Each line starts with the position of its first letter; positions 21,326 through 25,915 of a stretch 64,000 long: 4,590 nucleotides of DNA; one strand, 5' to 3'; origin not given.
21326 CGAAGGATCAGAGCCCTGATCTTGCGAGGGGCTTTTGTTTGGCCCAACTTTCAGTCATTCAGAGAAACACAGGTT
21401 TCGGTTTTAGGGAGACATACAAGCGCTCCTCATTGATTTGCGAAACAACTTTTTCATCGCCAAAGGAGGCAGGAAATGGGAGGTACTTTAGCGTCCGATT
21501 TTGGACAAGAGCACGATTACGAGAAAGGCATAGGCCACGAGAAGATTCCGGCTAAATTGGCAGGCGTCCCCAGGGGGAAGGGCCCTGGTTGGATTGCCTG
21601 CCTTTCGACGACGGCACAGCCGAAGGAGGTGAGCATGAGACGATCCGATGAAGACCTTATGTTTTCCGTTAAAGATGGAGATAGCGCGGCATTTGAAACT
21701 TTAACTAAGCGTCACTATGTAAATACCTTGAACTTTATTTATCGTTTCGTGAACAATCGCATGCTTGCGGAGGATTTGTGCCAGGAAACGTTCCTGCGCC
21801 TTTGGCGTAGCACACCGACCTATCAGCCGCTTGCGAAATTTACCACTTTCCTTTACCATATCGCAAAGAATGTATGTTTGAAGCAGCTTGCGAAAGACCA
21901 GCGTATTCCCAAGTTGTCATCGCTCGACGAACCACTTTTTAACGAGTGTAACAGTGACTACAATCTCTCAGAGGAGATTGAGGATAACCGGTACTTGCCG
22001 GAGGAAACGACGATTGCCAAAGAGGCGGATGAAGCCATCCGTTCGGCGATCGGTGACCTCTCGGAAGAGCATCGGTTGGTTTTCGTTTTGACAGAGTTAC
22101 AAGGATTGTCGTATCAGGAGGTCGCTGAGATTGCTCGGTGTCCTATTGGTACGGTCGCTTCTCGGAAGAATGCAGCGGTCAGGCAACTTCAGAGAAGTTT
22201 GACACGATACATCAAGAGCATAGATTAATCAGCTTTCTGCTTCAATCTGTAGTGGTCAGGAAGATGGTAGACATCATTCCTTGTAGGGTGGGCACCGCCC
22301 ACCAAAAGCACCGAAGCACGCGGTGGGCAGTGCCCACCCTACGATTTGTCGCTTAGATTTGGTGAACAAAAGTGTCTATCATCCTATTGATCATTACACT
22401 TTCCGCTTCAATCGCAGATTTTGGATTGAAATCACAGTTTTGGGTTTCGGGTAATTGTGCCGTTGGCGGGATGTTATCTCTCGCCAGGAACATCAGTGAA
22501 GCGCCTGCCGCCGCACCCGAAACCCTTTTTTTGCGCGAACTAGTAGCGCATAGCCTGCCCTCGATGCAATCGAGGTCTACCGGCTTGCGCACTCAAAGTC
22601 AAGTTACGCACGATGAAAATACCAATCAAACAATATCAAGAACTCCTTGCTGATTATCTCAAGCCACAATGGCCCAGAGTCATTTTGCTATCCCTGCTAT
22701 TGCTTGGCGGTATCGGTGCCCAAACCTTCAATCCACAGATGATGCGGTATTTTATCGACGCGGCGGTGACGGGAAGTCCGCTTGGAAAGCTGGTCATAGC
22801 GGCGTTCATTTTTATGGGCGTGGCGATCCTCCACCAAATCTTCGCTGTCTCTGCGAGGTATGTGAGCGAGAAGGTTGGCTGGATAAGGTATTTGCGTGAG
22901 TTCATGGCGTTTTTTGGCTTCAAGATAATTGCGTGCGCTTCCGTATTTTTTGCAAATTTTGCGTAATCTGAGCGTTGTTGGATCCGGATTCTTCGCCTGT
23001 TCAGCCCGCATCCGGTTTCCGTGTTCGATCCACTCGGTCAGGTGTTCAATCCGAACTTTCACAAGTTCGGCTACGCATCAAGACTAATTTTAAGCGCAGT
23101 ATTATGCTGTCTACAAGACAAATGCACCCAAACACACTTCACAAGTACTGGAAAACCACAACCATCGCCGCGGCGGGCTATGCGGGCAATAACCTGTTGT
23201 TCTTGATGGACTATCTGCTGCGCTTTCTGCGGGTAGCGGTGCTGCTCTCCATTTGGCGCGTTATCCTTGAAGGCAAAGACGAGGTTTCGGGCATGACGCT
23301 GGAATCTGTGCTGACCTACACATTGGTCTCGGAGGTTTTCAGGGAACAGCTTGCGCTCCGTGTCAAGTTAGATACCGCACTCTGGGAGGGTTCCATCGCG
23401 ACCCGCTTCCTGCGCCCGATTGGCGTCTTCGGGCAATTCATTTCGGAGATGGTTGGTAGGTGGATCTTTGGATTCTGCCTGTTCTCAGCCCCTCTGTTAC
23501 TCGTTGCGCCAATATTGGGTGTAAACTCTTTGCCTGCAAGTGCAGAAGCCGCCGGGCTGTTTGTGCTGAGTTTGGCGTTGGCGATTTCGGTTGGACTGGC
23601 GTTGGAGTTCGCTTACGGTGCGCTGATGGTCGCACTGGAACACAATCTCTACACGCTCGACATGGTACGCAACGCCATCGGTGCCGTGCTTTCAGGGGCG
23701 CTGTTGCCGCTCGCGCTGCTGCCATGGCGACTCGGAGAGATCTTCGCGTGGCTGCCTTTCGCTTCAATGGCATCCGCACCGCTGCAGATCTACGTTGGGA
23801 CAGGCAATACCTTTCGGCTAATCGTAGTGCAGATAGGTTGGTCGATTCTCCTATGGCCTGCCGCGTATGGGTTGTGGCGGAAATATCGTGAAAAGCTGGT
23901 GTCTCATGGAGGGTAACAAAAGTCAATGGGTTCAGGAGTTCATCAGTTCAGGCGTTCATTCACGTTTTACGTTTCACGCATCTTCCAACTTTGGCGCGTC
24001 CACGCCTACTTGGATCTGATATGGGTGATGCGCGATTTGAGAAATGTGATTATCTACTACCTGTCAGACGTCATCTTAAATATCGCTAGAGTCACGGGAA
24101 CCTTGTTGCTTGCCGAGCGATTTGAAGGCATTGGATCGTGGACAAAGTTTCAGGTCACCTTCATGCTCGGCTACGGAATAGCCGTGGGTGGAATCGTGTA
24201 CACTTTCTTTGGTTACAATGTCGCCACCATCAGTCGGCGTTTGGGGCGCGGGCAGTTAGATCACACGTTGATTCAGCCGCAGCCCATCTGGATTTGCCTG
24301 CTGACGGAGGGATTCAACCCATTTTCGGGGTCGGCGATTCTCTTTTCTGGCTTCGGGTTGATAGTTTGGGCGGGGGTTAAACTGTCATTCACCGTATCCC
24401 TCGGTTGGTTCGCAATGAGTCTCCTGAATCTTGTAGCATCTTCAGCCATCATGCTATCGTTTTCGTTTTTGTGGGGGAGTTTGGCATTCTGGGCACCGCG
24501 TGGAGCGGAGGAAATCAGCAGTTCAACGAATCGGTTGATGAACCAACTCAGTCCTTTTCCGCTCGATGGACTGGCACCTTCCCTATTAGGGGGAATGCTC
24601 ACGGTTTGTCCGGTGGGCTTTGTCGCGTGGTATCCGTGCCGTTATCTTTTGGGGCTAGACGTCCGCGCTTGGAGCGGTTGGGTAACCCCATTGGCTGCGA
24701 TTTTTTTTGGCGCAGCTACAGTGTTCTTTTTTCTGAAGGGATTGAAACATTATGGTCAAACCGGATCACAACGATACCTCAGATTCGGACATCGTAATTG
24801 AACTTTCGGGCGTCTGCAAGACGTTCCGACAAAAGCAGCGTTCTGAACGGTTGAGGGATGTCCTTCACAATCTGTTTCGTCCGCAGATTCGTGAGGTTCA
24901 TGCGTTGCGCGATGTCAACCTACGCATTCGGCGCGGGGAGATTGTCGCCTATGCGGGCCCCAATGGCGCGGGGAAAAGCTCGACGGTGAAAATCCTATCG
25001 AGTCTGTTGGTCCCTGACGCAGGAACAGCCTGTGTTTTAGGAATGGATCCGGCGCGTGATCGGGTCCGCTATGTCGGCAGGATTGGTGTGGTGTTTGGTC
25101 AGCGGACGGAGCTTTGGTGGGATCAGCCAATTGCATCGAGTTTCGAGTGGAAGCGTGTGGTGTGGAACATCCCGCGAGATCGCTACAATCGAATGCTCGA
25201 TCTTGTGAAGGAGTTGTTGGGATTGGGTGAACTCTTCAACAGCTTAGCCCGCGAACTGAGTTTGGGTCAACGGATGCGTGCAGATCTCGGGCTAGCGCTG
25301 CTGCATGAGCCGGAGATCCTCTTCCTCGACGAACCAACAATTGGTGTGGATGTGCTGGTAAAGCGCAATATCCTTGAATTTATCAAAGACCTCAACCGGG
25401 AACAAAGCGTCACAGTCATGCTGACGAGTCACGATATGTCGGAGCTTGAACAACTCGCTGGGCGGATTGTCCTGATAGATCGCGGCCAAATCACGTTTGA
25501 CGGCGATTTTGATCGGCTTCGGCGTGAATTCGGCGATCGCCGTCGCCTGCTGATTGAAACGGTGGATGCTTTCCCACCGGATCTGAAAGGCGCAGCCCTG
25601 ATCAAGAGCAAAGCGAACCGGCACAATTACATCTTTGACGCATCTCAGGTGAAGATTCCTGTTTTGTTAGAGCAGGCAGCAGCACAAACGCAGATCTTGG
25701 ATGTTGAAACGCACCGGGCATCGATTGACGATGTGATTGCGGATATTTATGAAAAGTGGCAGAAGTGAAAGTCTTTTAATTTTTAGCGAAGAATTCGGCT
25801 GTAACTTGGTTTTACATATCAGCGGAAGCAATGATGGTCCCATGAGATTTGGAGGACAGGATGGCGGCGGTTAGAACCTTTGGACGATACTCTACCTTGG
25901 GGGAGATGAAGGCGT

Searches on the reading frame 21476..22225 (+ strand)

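Call 54: search_protein_families(library=pfam, proteins=[window:21476-22225:+], max_evalue=0.001)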
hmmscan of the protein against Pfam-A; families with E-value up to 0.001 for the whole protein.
window:21476-22225:+ (250 aa): 3 families
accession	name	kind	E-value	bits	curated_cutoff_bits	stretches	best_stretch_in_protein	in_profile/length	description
PF04542.20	Sigma70_r2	-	9.7e-17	61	24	1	78-143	3-70/71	Sigma-70 region 2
PF08281.18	Sigma70_r4_2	-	9.4e-10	38.4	25.7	1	186-238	2-54/54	Sigma-70, region 4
PF04545.22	Sigma70_r4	-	7e-08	32.3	24.1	1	191-239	1-49/50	Sigma-70, region 4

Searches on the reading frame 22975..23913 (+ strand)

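Call 54: search_protein_families(library=pfam, proteins=[window:22975-23913:+], max_evalue=0.001)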
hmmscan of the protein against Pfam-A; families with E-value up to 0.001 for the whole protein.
window:22975-23913:+ (313 aa): 1 family
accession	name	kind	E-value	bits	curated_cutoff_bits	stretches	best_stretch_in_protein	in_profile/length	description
PF06182.17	ABC2_membrane_6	-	5.2e-11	43.2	22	1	87-312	4-229/229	ABC-2 family transporter protein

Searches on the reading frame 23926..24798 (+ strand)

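Call 54: search_protein_families(library=pfam, proteins=[window:23926-24798:+], max_evalue=0.001)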
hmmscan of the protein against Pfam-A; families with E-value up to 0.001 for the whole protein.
window:23926-24798:+ (291 aa): 1 family
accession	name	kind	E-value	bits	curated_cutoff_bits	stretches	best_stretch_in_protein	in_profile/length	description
PF06182.17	ABC2_membrane_6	-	7e-26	91.9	22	1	57-280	9-229/229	ABC-2 family transporter protein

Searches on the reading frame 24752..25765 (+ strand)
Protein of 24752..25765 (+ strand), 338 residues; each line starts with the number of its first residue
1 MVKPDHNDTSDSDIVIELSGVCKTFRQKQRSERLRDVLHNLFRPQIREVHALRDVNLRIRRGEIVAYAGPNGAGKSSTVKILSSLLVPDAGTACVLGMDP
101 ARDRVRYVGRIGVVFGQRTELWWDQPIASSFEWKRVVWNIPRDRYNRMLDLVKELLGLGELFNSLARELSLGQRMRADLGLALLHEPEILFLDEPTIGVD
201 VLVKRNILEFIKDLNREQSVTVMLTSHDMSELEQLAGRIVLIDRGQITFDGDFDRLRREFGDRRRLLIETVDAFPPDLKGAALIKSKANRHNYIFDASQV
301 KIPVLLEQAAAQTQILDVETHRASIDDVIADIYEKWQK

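Call 55: search_protein_families(library=pfam, proteins=[window:24752-25765:+], max_evalue=0.001)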
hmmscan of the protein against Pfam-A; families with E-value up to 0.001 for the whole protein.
window:24752-25765:+ (338 aa): 2 families
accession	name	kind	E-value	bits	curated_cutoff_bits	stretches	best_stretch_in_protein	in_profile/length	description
PF00005.33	ABC_tran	-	3.8e-21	76.6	25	1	52-196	1-136/137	ABC transporter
PF13304.12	AAA_21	-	1.2e-09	39.1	27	1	165-232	234-303/304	AAA domain, putative AbiEii toxin, Type IV TA system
